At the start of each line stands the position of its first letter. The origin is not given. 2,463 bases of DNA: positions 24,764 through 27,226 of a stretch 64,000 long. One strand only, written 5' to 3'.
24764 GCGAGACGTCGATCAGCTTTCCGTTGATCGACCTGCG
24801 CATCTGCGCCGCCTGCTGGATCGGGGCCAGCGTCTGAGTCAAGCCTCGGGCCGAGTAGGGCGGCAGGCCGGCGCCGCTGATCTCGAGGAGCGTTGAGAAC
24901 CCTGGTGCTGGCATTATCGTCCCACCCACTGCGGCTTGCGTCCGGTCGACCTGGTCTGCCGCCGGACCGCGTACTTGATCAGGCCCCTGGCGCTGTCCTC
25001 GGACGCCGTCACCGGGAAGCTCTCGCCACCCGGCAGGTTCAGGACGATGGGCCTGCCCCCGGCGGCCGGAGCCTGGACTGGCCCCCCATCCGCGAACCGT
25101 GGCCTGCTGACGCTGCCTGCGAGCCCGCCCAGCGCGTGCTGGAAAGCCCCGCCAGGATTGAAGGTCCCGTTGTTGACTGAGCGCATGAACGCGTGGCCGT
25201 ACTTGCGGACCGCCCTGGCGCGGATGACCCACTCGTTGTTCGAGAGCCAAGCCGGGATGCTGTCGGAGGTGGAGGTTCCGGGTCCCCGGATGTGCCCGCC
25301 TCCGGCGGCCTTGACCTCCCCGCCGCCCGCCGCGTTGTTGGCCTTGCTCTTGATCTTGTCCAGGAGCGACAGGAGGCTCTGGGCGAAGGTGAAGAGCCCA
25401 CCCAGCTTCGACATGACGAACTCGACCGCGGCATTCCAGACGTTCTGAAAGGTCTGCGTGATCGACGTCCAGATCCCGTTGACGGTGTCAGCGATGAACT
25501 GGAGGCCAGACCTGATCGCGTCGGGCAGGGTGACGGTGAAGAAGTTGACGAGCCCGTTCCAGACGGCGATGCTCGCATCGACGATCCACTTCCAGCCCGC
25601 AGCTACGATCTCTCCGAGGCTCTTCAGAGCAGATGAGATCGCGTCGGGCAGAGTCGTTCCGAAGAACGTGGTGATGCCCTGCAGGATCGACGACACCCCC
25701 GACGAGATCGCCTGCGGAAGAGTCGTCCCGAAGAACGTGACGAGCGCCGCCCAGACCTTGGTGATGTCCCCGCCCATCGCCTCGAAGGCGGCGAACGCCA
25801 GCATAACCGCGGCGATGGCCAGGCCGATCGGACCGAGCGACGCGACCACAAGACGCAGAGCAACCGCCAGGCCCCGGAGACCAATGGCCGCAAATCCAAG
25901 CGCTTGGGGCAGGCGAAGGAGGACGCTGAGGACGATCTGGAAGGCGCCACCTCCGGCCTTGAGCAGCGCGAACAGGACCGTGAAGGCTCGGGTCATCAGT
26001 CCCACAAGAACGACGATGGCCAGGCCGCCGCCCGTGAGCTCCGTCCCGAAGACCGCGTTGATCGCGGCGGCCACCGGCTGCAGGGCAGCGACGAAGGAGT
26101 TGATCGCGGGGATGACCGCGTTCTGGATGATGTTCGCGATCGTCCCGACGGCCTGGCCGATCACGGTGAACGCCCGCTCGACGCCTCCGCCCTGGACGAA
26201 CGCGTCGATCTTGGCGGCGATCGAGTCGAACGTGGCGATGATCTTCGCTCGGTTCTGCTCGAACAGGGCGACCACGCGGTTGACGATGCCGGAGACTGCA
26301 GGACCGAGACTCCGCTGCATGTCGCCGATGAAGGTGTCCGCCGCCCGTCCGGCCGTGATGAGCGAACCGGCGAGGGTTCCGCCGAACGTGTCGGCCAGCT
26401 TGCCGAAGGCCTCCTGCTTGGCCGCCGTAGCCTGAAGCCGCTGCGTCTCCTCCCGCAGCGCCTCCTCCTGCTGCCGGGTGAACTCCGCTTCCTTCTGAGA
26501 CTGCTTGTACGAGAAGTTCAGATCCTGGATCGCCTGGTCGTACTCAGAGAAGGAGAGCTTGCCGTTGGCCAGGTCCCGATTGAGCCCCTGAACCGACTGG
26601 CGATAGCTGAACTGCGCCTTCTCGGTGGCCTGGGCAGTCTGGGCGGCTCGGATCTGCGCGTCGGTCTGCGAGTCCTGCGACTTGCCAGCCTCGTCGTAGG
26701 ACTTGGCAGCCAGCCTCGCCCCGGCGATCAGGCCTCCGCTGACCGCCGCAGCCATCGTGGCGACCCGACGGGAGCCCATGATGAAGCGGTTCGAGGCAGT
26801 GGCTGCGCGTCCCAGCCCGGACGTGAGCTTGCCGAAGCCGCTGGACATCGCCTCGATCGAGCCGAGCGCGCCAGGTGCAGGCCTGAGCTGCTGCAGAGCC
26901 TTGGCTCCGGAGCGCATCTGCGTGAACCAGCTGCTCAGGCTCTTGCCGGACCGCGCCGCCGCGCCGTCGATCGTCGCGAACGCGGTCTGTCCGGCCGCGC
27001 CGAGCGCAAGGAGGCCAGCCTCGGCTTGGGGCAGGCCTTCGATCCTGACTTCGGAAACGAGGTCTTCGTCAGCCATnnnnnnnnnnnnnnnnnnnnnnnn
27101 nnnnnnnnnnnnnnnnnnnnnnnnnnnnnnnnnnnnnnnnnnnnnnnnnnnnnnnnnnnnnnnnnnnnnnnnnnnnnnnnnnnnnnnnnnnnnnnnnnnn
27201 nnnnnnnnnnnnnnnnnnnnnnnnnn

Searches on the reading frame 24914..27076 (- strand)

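Call 47: search_protein_families(library=phrogs, proteins=[window:24914-27076:-], max_evalue=0.0001)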
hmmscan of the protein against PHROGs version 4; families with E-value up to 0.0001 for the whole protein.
window:24914-27076:- (720 aa): 13 families
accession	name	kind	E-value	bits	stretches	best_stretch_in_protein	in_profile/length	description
phrog_6090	-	tail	4e-22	78.8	1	255-706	735-1220/1853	tail length tape measure protein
phrog_58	-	tail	6.7e-20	72.1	1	25-595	305-962/1544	tail length tape measure protein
phrog_971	-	lysis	4.6e-18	66.3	1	430-672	667-868/1338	endolysin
phrog_25241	-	tail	2.2e-14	54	1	588-671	676-744/810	tail length tape measure protein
phrog_3547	-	tail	4.7e-14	52.1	1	581-673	957-1052/1767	tail length tape measure protein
phrog_23013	-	tail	4.8e-12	45.4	1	590-667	1256-1327/1379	tail length tape measure protein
phrog_13338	-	unknown function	6.4e-11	42.2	1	585-653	777-849/903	-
phrog_4200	-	tail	9.2e-11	41.9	2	396-563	183-360/732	tail length tape measure protein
phrog_5448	-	tail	2.9e-10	38.7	1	590-670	2283-2359/3103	tail length tape measure protein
phrog_1535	-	tail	3.9e-10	39.5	1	232-584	653-996/1152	tail length tape measure protein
phrog_1272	-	tail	6.3e-10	38.4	1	220-579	517-852/1606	tail length tape measure protein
phrog_17020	-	unknown function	9.1e-08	32.7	1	475-561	24-108/353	-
phrog_10030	-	tail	6.3e-05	21.4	1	585-654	1645-1716/2105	tail length tape measure protein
